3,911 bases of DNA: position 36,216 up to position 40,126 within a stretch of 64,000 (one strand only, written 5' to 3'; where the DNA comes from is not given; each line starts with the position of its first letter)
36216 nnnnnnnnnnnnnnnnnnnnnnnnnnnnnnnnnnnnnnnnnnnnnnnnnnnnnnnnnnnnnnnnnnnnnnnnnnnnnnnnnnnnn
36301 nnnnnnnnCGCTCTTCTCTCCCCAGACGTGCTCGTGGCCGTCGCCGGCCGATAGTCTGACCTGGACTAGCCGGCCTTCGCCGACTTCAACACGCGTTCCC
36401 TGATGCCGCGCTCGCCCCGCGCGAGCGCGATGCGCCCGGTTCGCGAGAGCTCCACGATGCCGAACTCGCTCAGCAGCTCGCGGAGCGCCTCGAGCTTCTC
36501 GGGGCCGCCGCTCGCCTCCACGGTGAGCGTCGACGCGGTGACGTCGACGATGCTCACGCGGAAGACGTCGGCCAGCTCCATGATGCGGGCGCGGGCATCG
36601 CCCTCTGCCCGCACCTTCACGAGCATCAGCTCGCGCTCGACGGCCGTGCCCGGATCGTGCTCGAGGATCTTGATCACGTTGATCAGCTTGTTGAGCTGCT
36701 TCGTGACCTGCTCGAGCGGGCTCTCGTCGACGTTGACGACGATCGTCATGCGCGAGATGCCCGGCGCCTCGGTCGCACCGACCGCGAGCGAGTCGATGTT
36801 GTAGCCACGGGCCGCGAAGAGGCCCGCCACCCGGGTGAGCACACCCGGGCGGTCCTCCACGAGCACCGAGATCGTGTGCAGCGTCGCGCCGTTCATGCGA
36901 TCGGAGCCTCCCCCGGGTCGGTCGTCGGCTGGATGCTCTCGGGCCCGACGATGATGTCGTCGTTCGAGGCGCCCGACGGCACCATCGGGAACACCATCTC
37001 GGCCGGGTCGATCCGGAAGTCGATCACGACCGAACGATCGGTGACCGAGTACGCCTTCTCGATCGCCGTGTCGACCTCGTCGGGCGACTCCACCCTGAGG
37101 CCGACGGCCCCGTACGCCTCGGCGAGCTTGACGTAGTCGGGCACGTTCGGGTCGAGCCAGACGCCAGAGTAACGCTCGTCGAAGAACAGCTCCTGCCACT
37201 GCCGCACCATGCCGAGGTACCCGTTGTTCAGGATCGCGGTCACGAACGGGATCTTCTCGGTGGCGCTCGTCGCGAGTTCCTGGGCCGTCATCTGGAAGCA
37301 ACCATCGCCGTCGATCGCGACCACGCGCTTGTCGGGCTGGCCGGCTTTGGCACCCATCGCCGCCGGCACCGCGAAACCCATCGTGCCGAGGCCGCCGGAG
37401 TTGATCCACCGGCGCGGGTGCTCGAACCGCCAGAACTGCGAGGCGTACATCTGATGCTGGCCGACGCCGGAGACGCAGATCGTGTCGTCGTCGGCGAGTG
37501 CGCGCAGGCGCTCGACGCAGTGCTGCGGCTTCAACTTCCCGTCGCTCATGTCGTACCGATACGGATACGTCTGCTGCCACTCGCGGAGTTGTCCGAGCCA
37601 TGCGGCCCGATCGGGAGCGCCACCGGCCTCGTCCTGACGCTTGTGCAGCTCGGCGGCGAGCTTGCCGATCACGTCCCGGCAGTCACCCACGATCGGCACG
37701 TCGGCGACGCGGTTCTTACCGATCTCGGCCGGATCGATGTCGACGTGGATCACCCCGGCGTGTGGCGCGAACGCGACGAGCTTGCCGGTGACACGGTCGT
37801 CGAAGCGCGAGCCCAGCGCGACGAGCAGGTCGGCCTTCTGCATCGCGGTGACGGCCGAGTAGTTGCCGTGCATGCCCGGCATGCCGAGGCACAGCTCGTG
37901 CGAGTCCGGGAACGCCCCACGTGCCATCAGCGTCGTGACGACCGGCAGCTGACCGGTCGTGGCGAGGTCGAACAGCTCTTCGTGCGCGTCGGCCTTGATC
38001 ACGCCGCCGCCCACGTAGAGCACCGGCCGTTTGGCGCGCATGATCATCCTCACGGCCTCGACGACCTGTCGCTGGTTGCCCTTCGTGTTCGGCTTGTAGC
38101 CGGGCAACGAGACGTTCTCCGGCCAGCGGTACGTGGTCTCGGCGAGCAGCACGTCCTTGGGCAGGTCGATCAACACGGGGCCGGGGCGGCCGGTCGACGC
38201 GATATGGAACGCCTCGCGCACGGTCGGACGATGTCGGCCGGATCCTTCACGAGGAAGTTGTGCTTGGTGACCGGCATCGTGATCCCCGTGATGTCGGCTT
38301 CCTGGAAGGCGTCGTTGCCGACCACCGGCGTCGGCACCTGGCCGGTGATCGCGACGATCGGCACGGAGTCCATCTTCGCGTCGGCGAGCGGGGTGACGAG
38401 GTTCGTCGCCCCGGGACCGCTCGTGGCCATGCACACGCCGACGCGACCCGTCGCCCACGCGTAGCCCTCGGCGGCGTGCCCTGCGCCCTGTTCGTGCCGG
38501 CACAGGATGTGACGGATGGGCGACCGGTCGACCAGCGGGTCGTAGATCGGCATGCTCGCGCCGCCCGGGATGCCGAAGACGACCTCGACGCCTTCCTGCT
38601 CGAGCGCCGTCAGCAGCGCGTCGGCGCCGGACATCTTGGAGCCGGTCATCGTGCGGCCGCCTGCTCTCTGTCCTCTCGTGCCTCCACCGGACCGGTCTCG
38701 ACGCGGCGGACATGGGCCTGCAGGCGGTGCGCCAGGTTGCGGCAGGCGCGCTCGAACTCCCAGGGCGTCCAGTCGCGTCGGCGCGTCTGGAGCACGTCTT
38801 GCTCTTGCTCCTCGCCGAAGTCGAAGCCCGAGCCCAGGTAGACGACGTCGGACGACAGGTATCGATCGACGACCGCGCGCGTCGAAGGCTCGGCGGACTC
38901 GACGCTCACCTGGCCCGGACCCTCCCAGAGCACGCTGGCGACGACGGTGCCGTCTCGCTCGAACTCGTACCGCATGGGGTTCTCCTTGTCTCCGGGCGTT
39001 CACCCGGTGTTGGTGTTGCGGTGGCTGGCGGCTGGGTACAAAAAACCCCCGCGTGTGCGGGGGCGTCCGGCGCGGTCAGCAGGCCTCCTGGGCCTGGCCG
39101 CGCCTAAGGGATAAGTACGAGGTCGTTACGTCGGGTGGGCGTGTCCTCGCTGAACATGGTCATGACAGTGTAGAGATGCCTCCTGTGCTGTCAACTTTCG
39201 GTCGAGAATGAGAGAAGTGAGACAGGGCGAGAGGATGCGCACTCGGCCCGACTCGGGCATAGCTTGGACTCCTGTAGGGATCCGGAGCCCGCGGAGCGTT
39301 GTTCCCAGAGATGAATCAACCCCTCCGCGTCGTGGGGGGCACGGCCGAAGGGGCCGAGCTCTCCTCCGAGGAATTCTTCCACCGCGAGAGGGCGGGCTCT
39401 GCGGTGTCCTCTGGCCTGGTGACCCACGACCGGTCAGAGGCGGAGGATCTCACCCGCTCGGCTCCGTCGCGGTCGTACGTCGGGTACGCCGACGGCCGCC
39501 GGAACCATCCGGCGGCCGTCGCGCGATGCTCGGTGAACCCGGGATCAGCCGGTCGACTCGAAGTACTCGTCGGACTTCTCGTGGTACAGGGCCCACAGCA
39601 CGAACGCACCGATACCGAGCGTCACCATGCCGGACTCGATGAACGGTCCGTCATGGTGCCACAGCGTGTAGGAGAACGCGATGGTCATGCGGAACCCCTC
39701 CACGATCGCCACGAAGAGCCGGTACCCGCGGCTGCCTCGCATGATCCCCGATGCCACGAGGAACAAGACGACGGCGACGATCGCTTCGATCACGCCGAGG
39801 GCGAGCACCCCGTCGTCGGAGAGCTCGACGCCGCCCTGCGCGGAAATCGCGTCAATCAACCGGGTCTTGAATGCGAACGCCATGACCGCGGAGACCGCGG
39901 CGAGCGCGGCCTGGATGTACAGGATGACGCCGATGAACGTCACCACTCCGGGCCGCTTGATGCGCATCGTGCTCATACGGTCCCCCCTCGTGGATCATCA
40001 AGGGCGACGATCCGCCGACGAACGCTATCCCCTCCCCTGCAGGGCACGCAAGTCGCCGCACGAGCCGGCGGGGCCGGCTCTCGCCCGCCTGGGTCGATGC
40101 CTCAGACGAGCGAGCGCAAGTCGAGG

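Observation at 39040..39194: Complete leader-peptide transcription attenuator upstream of ilvB-ilvN-ilvC-leuA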

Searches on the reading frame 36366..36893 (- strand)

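Call 8: search_protein_families(library=pfam, proteins=[window:36366-36893:-], max_evalue=0.01)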
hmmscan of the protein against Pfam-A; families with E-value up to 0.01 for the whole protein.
window:36366-36893:- (175 aa): 5 families
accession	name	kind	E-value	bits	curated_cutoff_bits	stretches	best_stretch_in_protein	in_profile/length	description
PF10369.15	ALS_ss_C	-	1.1e-27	96.3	23.2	1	87-160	1-74/74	Small subunit of acetolactate synthase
PF22629.2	ACT_AHAS_ss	-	2.9e-27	95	27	1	8-75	1-67/67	AHAS small subunit-like ACT domain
PF01842.31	ACT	-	1.5e-19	69.9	27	1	6-71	1-65/66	ACT domain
PF13710.12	ACT_5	-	5.4e-16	58.6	27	1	14-76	1-62/62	ACT domain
PF13291.12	ACT_4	-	1e-06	29.8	27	1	7-76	8-78/80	ACT domain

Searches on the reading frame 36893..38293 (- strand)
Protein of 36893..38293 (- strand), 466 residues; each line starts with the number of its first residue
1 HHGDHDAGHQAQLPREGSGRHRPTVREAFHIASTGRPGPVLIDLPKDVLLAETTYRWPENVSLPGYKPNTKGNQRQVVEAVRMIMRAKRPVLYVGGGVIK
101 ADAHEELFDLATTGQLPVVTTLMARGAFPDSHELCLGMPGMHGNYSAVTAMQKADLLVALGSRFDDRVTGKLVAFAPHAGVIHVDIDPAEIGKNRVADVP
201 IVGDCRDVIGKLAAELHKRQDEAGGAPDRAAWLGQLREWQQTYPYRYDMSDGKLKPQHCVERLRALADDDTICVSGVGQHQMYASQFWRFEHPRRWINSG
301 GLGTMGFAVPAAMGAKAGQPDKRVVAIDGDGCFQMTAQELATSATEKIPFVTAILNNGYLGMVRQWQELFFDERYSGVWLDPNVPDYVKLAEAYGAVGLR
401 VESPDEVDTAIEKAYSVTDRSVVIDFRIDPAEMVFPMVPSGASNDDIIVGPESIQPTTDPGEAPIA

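Call 8: search_protein_families(library=pfam, proteins=[window:36893-38293:-], max_evalue=0.01)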
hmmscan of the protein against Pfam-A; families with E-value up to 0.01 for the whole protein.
window:36893-38293:- (466 aa): 3 families
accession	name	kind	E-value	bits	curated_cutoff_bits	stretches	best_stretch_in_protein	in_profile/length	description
PF02775.26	TPP_enzyme_C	-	6.4e-53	179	21.9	1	276-425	1-150/151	Thiamine pyrophosphate enzyme, C-terminal TPP binding domain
PF00205.28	TPP_enzyme_M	-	5.6e-51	172.3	30.4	1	79-212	3-137/137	Thiamine pyrophosphate enzyme, central domain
PF02552.22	CO_dh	-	0.0014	18.9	21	1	78-123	26-71/168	CO dehydrogenase beta subunit/acetyl-CoA synthase epsilon subunit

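Call 9: find_related_loci(query=window:36893-38293:-, collection=genome_contigs, flank=4000)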
Query window:36893-38293:- (466 aa) in genome_contigs; peptide patterns used: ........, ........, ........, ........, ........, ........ (x = any residue, [..] = any of these).
600 stretches matched a pattern (row limit reached: there are more); 550 encode a relative of the query (tblastn E <= 1e-3); the best 80 are kept; 80 distinct loci.
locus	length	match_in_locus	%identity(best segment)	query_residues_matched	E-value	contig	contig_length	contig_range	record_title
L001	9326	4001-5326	93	24-465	0e+0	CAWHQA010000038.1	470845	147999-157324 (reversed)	MAG: uncultured Actinomycetes bacterium isolate MFD08497.bin.2.117 genome assembly, contig: contig_94854, whole genome s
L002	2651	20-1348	92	24-466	0e+0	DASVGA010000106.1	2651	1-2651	MAG TPA_asm: Actinomycetota bacterium isolate SMAG_U2103 k141_887931, whole genome shotgun sequence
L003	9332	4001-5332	85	24-466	0e+0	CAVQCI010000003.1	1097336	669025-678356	MAG: uncultured Actinomycetes bacterium isolate MFD02199.bin.2.161 genome assembly, contig: contig_21058, whole genome s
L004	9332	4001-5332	85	24-466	0e+0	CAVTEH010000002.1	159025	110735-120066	MAG: uncultured Actinomycetota bacterium isolate MFD00962.bin.3.339 genome assembly, contig: contig_128146, whole genome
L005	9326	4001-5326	84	24-464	0e+0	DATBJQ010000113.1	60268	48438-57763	MAG TPA_asm: Actinomycetota bacterium isolate SMAG_U3924 k141_4344075, whole genome shotgun sequence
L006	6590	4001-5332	83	24-466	0e+0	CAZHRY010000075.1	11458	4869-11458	MAG TPA_asm: uncultured Actinomycetes bacterium isolate binchicken_co274_23 genome assembly, contig: NODE_13922_length_1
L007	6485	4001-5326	81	24-465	0e+0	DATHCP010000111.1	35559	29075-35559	MAG TPA_asm: Actinomycetota bacterium isolate SMAG_U12370 k141_1168159, whole genome shotgun sequence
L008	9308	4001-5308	79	25-459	0e+0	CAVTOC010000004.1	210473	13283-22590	MAG: uncultured Actinomycetes bacterium isolate MFD00822.bin.2.15 genome assembly, contig: contig_27565, whole genome sh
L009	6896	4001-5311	78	24-459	0e+0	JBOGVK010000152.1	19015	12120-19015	MAG: Actinomycetota bacterium isolate TC-S_metawrap_bin.157 k127_894797, whole genome shotgun sequence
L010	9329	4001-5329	72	25-466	0e+0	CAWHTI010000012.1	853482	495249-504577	MAG: uncultured Actinomycetes bacterium isolate MFD09206.bin.2.196 genome assembly, contig: contig_4436, whole genome sh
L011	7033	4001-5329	70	25-466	0e+0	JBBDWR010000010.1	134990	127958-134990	MAG: Actinomycetota bacterium isolate LejiaD_68_78 Lejia_D_249_length_134990_cov_51, whole genome shotgun sequence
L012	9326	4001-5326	71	25-466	0e+0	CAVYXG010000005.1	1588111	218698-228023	MAG: uncultured Actinomycetes bacterium isolate MFD04944.bin.1.326 genome assembly, contig: contig_40964, whole genome s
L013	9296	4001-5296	65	25-456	0e+0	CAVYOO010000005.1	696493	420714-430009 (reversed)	MAG: uncultured Acidimicrobiia bacterium isolate MFD05684.bin.2.27 genome assembly, contig: contig_69554, whole genome s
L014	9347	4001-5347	63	24-452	0e+0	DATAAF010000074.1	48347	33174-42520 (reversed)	MAG TPA_asm: Acidimicrobiales bacterium isolate SMAG_U6665 k141_1376200, whole genome shotgun sequence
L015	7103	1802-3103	63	25-458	0e+0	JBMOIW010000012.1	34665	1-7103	MAG: Acidimicrobiia bacterium isolate Deming_bin.482 contig2493, whole genome shotgun sequence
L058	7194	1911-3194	63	25-452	6e-180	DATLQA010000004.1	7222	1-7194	MAG TPA_asm: Actinomycetota bacterium isolate SMAG_U13866 k141_421934, whole genome shotgun sequence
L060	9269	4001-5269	62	25-451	1e-178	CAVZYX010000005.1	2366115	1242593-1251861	MAG: uncultured Actinomycetes bacterium isolate MFD04212.bin.1.177 genome assembly, contig: contig_3555, whole genome sh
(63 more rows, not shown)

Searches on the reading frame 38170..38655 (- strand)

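Call 8: search_protein_families(library=pfam, proteins=[window:38170-38655:-], max_evalue=0.01)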
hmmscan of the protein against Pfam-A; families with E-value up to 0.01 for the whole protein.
window:38170-38655:- (161 aa): 1 family
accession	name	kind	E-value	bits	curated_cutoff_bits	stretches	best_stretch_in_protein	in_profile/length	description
PF02776.23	TPP_enzyme_N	-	1.6e-41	141.2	26.8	1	8-124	1-118/119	Thiamine pyrophosphate enzyme, N-terminal TPP binding domain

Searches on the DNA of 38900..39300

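Call 25: search_rna_families(source=window, start=38900, end=39300, threshold=evalue, max_evalue=10)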
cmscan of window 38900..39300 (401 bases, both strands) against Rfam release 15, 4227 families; matches with E-value up to 10: 3.
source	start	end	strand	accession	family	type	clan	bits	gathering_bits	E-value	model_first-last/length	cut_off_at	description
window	39038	39092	-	RF00079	OmrA-B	Gene; sRNA;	-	20.8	40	0.12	1-87/87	no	OmrA-B family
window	39038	39111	-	RF02837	anti-hemB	Gene; sRNA;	-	13.9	49.5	1.1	1-81/81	no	Burkholderia RNA 7 (anti-hemB)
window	39179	39280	+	RF02038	SPRY4-IT1_1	Gene; lncRNA;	-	12.6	50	4.4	1-91/91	no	SPRY4-IT1 conserved region 1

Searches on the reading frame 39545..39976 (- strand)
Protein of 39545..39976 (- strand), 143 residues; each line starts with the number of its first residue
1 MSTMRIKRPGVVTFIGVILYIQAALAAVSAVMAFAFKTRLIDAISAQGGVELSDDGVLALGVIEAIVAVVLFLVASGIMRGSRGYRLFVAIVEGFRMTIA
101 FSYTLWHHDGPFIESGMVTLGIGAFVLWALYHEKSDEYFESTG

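Call 8: search_protein_families(library=pfam, proteins=[window:39545-39976:-], max_evalue=0.01)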
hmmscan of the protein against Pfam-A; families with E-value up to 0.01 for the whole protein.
window:39545-39976:- (143 aa): 1 family
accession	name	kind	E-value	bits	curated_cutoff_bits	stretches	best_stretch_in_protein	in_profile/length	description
PF23636.1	DUF7144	-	0.002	18.7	27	1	12-133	2-113/115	Domain of unknown function (DUF7144)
